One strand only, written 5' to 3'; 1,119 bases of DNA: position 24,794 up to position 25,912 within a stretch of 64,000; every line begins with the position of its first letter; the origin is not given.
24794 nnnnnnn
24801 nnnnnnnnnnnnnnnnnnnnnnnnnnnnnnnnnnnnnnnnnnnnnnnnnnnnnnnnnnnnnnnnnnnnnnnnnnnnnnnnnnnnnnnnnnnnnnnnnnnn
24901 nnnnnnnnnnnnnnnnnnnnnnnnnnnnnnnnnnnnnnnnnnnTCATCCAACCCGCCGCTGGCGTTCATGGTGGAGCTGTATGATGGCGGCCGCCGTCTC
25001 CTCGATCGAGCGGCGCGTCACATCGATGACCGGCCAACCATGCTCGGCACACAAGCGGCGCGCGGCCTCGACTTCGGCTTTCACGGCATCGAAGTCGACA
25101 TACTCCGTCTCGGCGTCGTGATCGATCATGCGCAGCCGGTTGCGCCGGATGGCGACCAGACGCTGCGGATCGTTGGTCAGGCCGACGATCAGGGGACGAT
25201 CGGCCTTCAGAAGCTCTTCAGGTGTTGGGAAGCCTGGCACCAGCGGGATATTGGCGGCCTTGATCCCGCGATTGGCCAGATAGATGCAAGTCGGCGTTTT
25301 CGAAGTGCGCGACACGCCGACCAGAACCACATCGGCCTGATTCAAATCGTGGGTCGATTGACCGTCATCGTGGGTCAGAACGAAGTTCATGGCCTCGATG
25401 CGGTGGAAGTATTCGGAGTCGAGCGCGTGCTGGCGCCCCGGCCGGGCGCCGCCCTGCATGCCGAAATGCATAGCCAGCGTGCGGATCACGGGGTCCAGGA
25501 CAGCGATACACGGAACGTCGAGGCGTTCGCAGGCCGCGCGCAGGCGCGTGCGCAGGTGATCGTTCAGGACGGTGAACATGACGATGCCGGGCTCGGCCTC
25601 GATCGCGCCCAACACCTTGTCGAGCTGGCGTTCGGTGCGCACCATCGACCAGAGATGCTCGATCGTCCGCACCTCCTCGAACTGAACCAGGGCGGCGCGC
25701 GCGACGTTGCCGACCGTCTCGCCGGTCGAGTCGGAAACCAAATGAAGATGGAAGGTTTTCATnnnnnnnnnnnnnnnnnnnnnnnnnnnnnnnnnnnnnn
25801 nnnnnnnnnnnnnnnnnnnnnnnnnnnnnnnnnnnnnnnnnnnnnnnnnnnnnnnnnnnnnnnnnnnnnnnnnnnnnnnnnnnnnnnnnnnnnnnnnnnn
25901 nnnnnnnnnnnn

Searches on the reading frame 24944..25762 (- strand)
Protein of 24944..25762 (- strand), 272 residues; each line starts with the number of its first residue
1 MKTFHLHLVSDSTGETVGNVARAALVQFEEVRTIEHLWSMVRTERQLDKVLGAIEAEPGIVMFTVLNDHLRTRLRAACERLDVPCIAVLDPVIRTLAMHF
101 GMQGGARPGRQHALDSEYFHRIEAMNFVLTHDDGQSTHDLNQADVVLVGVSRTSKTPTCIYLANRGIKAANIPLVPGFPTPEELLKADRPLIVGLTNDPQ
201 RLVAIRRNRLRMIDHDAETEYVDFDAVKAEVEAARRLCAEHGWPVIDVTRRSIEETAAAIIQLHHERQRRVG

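Call 4: search_protein_families(library=pfam, proteins=[window:24944-25762:-])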
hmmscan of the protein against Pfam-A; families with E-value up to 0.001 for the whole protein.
window:24944-25762:- (272 aa): 1 family
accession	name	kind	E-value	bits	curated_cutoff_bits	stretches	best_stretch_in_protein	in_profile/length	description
PF03618.20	Kinase-PPPase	-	1.1e-96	323.9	23.5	1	6-261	1-256/256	Kinase/pyrophosphorylase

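Call 22: find_homologous_proteins(query=window:24944-25762:-, max_evalue=1e-60)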
Query window:24944-25762:- (272 aa): 7952 proteins with E <= 1e-60 among 8000 candidates; the best 120 are listed.
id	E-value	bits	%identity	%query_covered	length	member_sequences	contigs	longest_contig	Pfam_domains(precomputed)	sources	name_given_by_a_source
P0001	9.4e-178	607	100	100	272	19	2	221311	PF03618.21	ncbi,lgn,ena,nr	ncbi:MAG: kinase/pyrophosphorylase [Alphaproteobacteria bacterium]|nr:kinase/pyrophosphorylase [Alph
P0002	2.0e-138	478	81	99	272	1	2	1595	PF03618.21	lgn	-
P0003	1.4e-137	475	78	99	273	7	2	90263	PF03618.21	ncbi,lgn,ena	-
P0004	2.6e-137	474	77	99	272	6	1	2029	PF03618.21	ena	-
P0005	1.3e-134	466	76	100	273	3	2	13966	PF03618.21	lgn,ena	-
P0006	2.2e-133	462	76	99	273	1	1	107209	PF03618.21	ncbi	ncbi:MAG: pyruvate, water dikinase regulatory protein [Alphaproteobacteria bacterium]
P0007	2.7e-131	455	75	100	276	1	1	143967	PF03618.21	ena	-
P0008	4.3e-130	451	76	100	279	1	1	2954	PF03618.21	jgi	jgi:[pyruvate, water dikinase]-phosphate phosphotransferase / [pyruvate, water dikinase] kinase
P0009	5.3e-127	441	72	99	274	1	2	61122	PF03618.21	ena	-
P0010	4.1e-126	438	71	99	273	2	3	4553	PF03618.21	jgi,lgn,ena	-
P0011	1.0e-122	427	68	99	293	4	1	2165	PF03618.21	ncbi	-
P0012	1.7e-122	426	69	99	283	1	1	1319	PF03618.21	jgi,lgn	jgi:regulator of PEP synthase PpsR (kinase-PPPase family)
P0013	6.4e-122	424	69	99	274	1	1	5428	PF03618.21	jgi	jgi:regulator of PEP synthase PpsR (kinase-PPPase family)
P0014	3.0e-121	422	69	97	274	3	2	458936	PF03618.21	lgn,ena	-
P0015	1.2e-119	417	68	97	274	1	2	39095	PF03618.21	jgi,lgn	jgi:hypothetical protein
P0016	2.6e-118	412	66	100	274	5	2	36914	PF03618.21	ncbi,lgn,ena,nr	ncbi:MAG: kinase/pyrophosphorylase [Proteobacteria bacterium]|nr:kinase/pyrophosphorylase [Pseudomon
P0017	2.0e-117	409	66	99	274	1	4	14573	PF03618.21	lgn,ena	-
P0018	2.6e-116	406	68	97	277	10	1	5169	PF03618.21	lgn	-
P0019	2.5e-115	402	68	98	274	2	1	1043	PF03618.21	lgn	-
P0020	6.3e-115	401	66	99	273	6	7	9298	PF03618.21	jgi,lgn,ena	-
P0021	1.0e-114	400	68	99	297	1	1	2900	PF03618.21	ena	-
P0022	1.1e-114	400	64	99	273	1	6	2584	PF03618.21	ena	-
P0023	2.4e-114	399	68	96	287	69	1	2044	PF03618.21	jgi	jgi:regulator of PEP synthase PpsR (kinase-PPPase family)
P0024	6.3e-114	398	64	98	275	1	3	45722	PF03618.21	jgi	jgi:hypothetical protein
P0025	6.8e-114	398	66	98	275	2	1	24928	PF03618.21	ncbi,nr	ncbi:MAG: kinase/pyrophosphorylase [Alphaproteobacteria bacterium]|nr:kinase/pyrophosphorylase [Alph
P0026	7.0e-114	398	65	99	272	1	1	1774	PF03618.21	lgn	-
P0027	8.2e-114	397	65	99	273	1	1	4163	PF03618.21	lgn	-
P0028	1.0e-113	397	67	96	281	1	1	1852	PF03618.21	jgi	jgi:regulator of PEP synthase PpsR (kinase-PPPase family)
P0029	1.3e-113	397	68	99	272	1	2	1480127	PF03618.21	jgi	jgi:[pyruvate, water dikinase]-phosphate phosphotransferase / [pyruvate, water dikinase] kinase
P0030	1.4e-113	397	67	97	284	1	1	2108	PF03618.21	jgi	jgi:[pyruvate, water dikinase]-phosphate phosphotransferase / [pyruvate, water dikinase] kinase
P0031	1.4e-113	397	66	99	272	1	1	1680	PF03618.21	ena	-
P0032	1.7e-113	396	66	97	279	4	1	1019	PF03618.21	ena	-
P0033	1.9e-113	396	67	99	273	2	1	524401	PF03618.21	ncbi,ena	-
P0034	2.1e-113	396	65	97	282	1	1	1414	PF03618.21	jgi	jgi:regulator of PEP synthase PpsR (kinase-PPPase family)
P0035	2.1e-113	396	67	99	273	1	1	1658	PF03618.21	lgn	-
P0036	2.4e-113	396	66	99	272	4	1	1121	PF03618.21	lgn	-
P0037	2.7e-113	396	67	97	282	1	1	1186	PF03618.21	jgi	jgi:[pyruvate, water dikinase]-phosphate phosphotransferase / [pyruvate, water dikinase] kinase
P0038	3.0e-113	396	68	96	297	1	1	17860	PF03618.21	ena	-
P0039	3.6e-113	395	66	97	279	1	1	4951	PF03618.21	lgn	-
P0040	3.7e-113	395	67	97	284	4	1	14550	PF03618.21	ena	-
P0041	4.0e-113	395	66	99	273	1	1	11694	PF03618.21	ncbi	ncbi:MAG: pyruvate, water dikinase regulatory protein [Kiloniellales bacterium]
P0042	6.5e-113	394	67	96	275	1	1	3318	PF03618.21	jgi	-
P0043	6.8e-113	394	67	96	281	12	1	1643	PF03618.21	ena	-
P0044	6.9e-113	394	65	97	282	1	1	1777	PF03618.21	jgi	jgi:[pyruvate, water dikinase]-phosphate phosphotransferase / [pyruvate, water dikinase] kinase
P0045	7.3e-113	394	68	96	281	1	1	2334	PF03618.21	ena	-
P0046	7.6e-113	394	65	99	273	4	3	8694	PF03618.21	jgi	jgi:regulator of PEP synthase PpsR (kinase-PPPase family)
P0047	8.2e-113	394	64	99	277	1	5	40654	PF03618.21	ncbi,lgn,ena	-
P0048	8.4e-113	394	67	97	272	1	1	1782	PF03618.21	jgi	jgi:regulator of PEP synthase PpsR (kinase-PPPase family)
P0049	9.1e-113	394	65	97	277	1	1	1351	PF03618.21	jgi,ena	jgi:regulator of PEP synthase PpsR (kinase-PPPase family)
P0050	1.1e-112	394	64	100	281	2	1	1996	PF03618.21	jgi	jgi:[pyruvate, water dikinase]-phosphate phosphotransferase / [pyruvate, water dikinase] kinase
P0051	1.2e-112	394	65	97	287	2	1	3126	PF03618.21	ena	-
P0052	1.3e-112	393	65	97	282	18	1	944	PF03618.21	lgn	-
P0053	1.4e-112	393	66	99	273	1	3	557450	PF03618.21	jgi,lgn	-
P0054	1.6e-112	393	66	98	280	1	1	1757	PF03618.21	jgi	jgi:regulator of PEP synthase PpsR (kinase-PPPase family)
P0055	1.6e-112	393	65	97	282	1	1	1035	PF03618.21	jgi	jgi:hypothetical protein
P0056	1.7e-112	393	65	97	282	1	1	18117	PF03618.21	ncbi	-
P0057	1.7e-112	393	65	97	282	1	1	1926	PF03618.21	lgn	-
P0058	1.7e-112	393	65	99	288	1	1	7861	PF03618.21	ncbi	-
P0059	1.8e-112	393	65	97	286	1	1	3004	PF03618.21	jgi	jgi:regulator of PEP synthase PpsR (kinase-PPPase family)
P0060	1.9e-112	393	66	96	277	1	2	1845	PF03618.21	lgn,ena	-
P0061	2.0e-112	393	65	97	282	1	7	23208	PF03618.21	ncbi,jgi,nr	ncbi:MAG TPA: pyruvate, water dikinase regulatory protein [Dongiaceae bacterium]|jgi:regulator of PE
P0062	2.1e-112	393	65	99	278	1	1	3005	PF03618.21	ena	-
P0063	2.1e-112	393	65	99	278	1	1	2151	PF03618.21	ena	-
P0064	2.1e-112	393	66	99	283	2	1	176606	PF03618.21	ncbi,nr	ncbi:MAG: pyruvate, water dikinase regulatory protein [Alphaproteobacteria bacterium]|nr:pyruvate, w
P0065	2.1e-112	393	65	97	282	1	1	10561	PF03618.21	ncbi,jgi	ncbi:MAG TPA: pyruvate, water dikinase regulatory protein [Dongiaceae bacterium]|jgi:hypothetical pr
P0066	3.1e-112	392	67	96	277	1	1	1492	PF03618.21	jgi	jgi:[pyruvate, water dikinase]-phosphate phosphotransferase / [pyruvate, water dikinase] kinase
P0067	3.5e-112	392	66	97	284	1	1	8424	PF03618.21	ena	-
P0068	3.5e-112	392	66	97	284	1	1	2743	PF03618.21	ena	-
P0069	3.5e-112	392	66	97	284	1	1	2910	PF03618.21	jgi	-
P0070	3.5e-112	392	66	97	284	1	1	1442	PF03618.21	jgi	-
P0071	3.8e-112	392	64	97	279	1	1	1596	PF03618.21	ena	-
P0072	3.9e-112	392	63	99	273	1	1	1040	PF03618.21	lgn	-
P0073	3.9e-112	392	64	97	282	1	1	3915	PF03618.21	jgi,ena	-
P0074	4.5e-112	392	63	97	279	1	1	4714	PF03618.21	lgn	-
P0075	4.6e-112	392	64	96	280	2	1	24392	PF03618.21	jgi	jgi:hypothetical protein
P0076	4.9e-112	392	67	97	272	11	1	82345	PF03618.21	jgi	jgi:regulator of PEP synthase PpsR (kinase-PPPase family)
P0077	4.9e-112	392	66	96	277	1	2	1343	PF03618.21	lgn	-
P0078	5.1e-112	392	65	99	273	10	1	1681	PF03618.21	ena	-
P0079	5.2e-112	392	64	99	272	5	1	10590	PF03618.21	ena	-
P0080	5.6e-112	391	68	99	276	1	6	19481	PF03618.21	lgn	-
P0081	5.9e-112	391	66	96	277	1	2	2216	PF03618.21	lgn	-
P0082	6.4e-112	391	64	99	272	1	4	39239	PF03618.21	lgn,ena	-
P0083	6.9e-112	391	65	99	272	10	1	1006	PF03618.21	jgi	jgi:regulator of PEP synthase PpsR (kinase-PPPase family)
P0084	7.1e-112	391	66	96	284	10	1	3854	PF03618.21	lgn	-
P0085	7.4e-112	391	67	96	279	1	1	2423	PF03618.21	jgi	jgi:regulator of PEP synthase PpsR (kinase-PPPase family)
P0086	7.8e-112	391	64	97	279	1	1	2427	PF03618.21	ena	-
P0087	7.9e-112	391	65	97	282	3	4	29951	PF03618.21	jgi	jgi:[pyruvate, water dikinase]-phosphate phosphotransferase / [pyruvate, water dikinase] kinase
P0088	8.1e-112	391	65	99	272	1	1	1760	PF03618.21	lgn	-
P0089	8.5e-112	391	65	97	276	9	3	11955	PF03618.21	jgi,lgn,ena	-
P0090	1.0e-111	391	65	98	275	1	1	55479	PF03618.21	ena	-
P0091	1.0e-111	391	66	97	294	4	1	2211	PF03618.21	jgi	jgi:[pyruvate, water dikinase]-phosphate phosphotransferase / [pyruvate, water dikinase] kinase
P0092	1.1e-111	390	63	97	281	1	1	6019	PF03618.21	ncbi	-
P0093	1.1e-111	390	64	97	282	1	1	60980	PF03618.21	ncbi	-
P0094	1.1e-111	390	66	96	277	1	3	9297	PF03618.21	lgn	-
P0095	1.1e-111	390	65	97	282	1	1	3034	PF03618.21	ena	-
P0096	1.3e-111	390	64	99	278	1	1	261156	PF03618.21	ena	-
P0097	1.3e-111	390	65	96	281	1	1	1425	PF03618.21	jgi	jgi:regulator of PEP synthase PpsR (kinase-PPPase family)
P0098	1.4e-111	390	65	97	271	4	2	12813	PF03618.21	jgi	jgi:regulator of PEP synthase PpsR (kinase-PPPase family)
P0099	1.5e-111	390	64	99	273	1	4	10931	PF03618.21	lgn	-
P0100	1.5e-111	390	64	98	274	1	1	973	PF03618.21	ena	-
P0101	1.6e-111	390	64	98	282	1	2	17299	PF03618.21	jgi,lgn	jgi:[pyruvate, water dikinase]-phosphate phosphotransferase / [pyruvate, water dikinase] kinase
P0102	1.7e-111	390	66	98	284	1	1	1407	PF03618.21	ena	-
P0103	1.8e-111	390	64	99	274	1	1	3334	PF03618.21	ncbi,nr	ncbi:MAG: kinase/pyrophosphorylase [Proteobacteria bacterium]|nr:kinase/pyrophosphorylase [Pseudomon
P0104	1.8e-111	390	67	93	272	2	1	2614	PF03618.21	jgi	jgi:regulator of PEP synthase PpsR (kinase-PPPase family)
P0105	1.8e-111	390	65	96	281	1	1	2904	PF03618.21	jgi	-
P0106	1.8e-111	390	65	97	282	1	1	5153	PF03618.21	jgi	-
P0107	2.0e-111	390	66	96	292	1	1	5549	PF03618.21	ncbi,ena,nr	ncbi:MAG TPA: pyruvate, water dikinase regulatory protein [Stellaceae bacterium]|nr:pyruvate, water 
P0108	2.1e-111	390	66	97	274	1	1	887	PF03618.21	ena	-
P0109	2.3e-111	389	63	97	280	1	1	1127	PF03618.21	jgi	-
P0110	2.6e-111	389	64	97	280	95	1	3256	PF03618.21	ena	-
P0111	2.7e-111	389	63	100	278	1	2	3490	PF03618.21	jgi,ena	-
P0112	2.9e-111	389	66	96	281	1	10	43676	PF03618.21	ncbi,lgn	ncbi:MAG: pyruvate, water dikinase regulatory protein [Dongiaceae bacterium]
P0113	3.2e-111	389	65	96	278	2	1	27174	PF03618.21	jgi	jgi:hypothetical protein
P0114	3.3e-111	389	64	98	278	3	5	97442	PF03618.21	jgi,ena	jgi:regulator of PEP synthase PpsR (kinase-PPPase family)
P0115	3.4e-111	389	63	97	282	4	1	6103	PF03618.21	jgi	-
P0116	3.6e-111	389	65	99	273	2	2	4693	PF03618.21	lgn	-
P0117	3.8e-111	389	64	97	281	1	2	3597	PF03618.21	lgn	-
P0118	4.0e-111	389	65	98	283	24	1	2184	PF03618.21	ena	-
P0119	4.0e-111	389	63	99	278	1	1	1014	PF03618.21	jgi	jgi:hypothetical protein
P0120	4.0e-111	389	63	99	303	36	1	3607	PF03618.21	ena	-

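Call 24: find_encoding_contigs(protein=P0001, flank=10000, max_places=3)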
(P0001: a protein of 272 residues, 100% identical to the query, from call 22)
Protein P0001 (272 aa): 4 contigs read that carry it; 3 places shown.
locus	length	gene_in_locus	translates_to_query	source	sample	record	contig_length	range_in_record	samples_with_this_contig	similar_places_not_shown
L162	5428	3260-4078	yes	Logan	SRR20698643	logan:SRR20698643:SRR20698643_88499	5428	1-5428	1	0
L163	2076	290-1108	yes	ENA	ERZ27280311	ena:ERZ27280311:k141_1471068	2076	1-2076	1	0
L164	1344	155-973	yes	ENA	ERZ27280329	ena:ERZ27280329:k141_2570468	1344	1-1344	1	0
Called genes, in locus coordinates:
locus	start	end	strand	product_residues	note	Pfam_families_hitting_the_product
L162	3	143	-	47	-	?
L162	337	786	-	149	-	PF03653:UPF0093, PF05425:CopD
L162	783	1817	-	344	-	PF00762:Ferrochelatase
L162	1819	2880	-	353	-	PF01208:URO-D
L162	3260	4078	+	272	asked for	PF03618:Kinase-PPPase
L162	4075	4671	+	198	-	PF02545:Maf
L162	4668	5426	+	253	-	?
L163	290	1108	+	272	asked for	PF03618:Kinase-PPPase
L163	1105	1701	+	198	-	PF02545:Maf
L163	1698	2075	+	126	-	?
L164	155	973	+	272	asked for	PF03618:Kinase-PPPase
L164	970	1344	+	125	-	?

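Call 25: find_encoding_contigs(protein=P0003, flank=10000, max_places=2)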
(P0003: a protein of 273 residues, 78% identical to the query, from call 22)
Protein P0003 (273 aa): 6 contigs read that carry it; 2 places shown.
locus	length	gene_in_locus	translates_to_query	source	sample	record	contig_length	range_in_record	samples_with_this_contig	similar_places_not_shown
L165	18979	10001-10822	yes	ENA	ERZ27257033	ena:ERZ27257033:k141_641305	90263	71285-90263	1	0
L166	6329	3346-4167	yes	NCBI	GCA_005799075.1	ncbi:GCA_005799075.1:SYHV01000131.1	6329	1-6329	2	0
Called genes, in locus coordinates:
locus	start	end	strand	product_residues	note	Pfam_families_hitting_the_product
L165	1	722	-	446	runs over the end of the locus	PF10396:TrmE_N, PF12631:MnmE_helical, PF00350:Dynamin_N (faint), PF01926:MMR_HSR1, PF02421:FeoB_N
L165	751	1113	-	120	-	-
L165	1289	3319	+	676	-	PF03190:Thioredox_DsbH, PF13899:Thioredoxin_7 (weak)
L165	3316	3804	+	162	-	PF02870:Methyltransf_1N, PF01035:DNA_binding_1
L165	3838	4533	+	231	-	PF01738:DLH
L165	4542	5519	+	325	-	PF08240:ADH_N, PF00107:ADH_zinc_N, PF13602:ADH_zinc_N_2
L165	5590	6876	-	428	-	PF07498:Rho_N, PF07497:Rho_RNA_bind, PF00006:ATP-synt_ab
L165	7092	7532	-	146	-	PF03653:UPF0093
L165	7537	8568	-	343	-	PF00762:Ferrochelatase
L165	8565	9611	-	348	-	PF01208:URO-D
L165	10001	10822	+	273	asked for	PF03618:Kinase-PPPase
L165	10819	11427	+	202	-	PF02545:Maf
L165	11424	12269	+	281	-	PF08501:Shikimate_dh_N, PF01488:Shikimate_DH, PF18317:SDH_C (weak)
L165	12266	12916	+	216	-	PF01121:CoaE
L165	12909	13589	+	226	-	PF00929:RNase_T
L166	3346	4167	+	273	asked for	PF03618:Kinase-PPPase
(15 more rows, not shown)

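Call 26: find_encoding_contigs(protein=P0006, flank=10000, max_places=2)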
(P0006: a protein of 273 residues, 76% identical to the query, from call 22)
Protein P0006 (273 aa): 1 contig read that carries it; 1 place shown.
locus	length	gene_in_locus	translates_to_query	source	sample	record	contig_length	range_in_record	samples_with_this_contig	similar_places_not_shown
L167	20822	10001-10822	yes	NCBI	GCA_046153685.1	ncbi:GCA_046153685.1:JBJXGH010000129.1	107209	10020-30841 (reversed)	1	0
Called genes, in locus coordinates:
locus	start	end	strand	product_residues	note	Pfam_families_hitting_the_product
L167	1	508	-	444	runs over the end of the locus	PF10396:TrmE_N, PF12631:MnmE_helical, PF00350:Dynamin_N (faint), PF01926:MMR_HSR1, PF02421:FeoB_N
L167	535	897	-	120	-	-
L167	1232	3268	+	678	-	PF03190:Thioredox_DsbH, PF13899:Thioredoxin_7 (weak)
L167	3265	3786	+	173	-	PF02870:Methyltransf_1N (weak), PF01035:DNA_binding_1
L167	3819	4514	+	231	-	PF01738:DLH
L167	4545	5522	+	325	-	PF08240:ADH_N, PF00107:ADH_zinc_N, PF13602:ADH_zinc_N_2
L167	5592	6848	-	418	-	PF07498:Rho_N, PF07497:Rho_RNA_bind, PF00006:ATP-synt_ab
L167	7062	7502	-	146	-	PF03653:UPF0093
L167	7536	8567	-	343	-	PF00762:Ferrochelatase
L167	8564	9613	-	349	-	PF01208:URO-D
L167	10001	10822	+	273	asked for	PF03618:Kinase-PPPase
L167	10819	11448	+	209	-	PF02545:Maf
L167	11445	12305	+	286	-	PF08501:Shikimate_dh_N, PF01488:Shikimate_DH, PF18317:SDH_C (weak)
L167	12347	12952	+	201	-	PF01121:CoaE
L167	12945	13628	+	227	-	PF00929:RNase_T, PF13482:RNase_H_2 (faint)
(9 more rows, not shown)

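Call 27: find_encoding_contigs(protein=P0007, flank=10000, max_places=2)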
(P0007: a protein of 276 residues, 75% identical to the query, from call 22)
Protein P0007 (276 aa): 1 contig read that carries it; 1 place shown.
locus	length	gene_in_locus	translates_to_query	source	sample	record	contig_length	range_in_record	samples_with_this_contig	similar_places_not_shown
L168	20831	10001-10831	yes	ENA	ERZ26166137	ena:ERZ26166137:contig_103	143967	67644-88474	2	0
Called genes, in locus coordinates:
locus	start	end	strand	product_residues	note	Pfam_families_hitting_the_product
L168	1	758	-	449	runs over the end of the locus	PF10396:TrmE_N, PF12631:MnmE_helical, PF01926:MMR_HSR1, PF02421:FeoB_N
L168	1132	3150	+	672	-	PF03190:Thioredox_DsbH, PF13899:Thioredoxin_7, PF03663:Glyco_hydro_76 (weak)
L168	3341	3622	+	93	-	PF01035:DNA_binding_1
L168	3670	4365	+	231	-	PF01738:DLH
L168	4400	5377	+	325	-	PF08240:ADH_N, PF00107:ADH_zinc_N, PF13602:ADH_zinc_N_2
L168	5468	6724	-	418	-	PF07498:Rho_N, PF07497:Rho_RNA_bind, PF00006:ATP-synt_ab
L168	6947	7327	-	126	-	PF03653:UPF0093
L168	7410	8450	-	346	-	PF00762:Ferrochelatase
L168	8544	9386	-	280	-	PF01208:URO-D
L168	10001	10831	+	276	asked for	PF03618:Kinase-PPPase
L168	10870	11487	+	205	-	PF02545:Maf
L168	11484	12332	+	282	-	PF08501:Shikimate_dh_N, PF01488:Shikimate_DH (weak), PF18317:SDH_C (weak)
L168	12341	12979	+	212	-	PF01121:CoaE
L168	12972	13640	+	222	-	PF00929:RNase_T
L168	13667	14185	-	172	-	PF02556:SecB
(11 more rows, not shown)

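Call 28: find_encoding_contigs(protein=P0005, flank=10000, max_places=1)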
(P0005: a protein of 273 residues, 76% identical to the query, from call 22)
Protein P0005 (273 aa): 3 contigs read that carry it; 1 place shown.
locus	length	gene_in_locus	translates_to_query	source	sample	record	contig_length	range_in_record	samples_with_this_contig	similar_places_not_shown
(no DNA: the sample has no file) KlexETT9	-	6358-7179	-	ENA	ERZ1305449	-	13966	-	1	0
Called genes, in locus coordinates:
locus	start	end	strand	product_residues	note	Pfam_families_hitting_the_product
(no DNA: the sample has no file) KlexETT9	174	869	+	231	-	PF01738:DLH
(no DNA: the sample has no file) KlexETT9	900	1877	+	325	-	PF08240:ADH_N, PF00107:ADH_zinc_N, PF13602:ADH_zinc_N_2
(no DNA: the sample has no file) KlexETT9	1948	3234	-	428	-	PF07498:Rho_N, PF07497:Rho_RNA_bind, PF00006:ATP-synt_ab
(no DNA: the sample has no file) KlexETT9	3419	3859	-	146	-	PF03653:UPF0093, PF05425:CopD (weak)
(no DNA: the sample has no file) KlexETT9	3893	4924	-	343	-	PF00762:Ferrochelatase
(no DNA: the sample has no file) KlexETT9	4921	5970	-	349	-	PF01208:URO-D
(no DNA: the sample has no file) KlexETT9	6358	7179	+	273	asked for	PF03618:Kinase-PPPase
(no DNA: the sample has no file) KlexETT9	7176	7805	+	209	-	PF02545:Maf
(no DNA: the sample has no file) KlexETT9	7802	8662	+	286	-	PF08501:Shikimate_dh_N, PF01488:Shikimate_DH, PF18317:SDH_C (weak)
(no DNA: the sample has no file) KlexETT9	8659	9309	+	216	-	PF01121:CoaE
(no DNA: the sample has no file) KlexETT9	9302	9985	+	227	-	PF00929:RNase_T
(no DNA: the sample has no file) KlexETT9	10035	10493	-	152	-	PF02556:SecB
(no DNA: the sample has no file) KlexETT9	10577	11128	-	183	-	PF00300:His_Phos_1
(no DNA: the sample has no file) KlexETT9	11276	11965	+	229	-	PF04280:Tim44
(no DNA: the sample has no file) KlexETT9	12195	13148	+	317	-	PF03562:MltA, PF06725:3D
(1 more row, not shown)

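Call 29: find_encoding_contigs(protein=P0009, flank=10000, max_places=1)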
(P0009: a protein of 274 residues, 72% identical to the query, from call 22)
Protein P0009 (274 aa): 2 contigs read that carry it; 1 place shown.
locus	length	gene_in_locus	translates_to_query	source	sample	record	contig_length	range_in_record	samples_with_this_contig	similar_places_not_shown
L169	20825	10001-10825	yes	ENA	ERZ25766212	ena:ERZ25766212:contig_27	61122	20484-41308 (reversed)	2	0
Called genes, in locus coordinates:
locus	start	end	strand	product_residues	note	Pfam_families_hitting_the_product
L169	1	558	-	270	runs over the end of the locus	PF00149:Metallophos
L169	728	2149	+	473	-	PF13727:CoA_binding_3, PF02397:Bac_transf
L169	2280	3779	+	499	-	PF00665:rve, PF22483:Mu-transpos_C_2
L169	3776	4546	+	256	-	PF01695:IstB_IS21, PF00308:Bac_DnaA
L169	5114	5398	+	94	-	-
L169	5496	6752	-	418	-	PF07498:Rho_N, PF07497:Rho_RNA_bind, PF00006:ATP-synt_ab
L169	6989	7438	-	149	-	PF03653:UPF0093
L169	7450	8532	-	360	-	PF00762:Ferrochelatase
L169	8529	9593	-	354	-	PF01208:URO-D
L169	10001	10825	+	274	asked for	PF03618:Kinase-PPPase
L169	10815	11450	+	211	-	PF02545:Maf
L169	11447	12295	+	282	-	PF08501:Shikimate_dh_N, PF18317:SDH_C (weak)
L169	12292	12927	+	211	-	PF01121:CoaE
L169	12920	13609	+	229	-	PF00929:RNase_T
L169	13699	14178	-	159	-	PF02556:SecB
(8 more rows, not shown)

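Call 30: find_encoding_contigs(protein=P0002, flank=10000, max_places=2)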
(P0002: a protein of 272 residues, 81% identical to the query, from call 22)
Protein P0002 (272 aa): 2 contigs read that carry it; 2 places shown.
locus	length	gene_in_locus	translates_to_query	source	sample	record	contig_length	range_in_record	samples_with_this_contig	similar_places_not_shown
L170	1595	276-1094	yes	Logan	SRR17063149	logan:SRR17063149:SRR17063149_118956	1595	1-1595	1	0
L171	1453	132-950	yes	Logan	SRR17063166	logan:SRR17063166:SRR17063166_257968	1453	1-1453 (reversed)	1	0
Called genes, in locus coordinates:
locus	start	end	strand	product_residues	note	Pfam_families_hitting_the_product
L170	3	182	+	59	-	?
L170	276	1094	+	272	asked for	PF03618:Kinase-PPPase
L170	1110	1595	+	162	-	?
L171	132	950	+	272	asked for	PF03618:Kinase-PPPase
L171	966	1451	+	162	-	?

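Call 31: find_encoding_contigs(protein=P0014, flank=10000, max_places=1)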
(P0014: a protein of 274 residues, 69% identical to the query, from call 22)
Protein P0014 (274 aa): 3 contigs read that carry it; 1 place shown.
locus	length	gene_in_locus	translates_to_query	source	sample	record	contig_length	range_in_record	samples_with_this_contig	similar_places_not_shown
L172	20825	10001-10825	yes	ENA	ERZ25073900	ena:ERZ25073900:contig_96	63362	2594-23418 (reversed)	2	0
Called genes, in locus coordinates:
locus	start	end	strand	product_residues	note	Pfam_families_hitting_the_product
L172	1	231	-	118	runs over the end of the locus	-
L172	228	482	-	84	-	PF20099:DUF6489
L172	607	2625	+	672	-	PF03190:Thioredox_DsbH, PF13899:Thioredoxin_7 (weak)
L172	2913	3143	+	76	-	PF01035:DNA_binding_1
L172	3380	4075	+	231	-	PF01738:DLH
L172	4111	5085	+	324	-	PF08240:ADH_N, PF00107:ADH_zinc_N, PF13602:ADH_zinc_N_2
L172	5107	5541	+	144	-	PF04828:GFA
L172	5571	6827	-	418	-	PF07498:Rho_N, PF07497:Rho_RNA_bind, PF00006:ATP-synt_ab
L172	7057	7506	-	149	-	PF03653:UPF0093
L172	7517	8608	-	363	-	PF00762:Ferrochelatase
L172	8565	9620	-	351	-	PF01208:URO-D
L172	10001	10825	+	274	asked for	PF03618:Kinase-PPPase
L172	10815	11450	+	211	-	PF02545:Maf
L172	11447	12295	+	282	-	PF08501:Shikimate_dh_N, PF01488:Shikimate_DH (weak), PF18317:SDH_C (weak)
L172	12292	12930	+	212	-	PF01121:CoaE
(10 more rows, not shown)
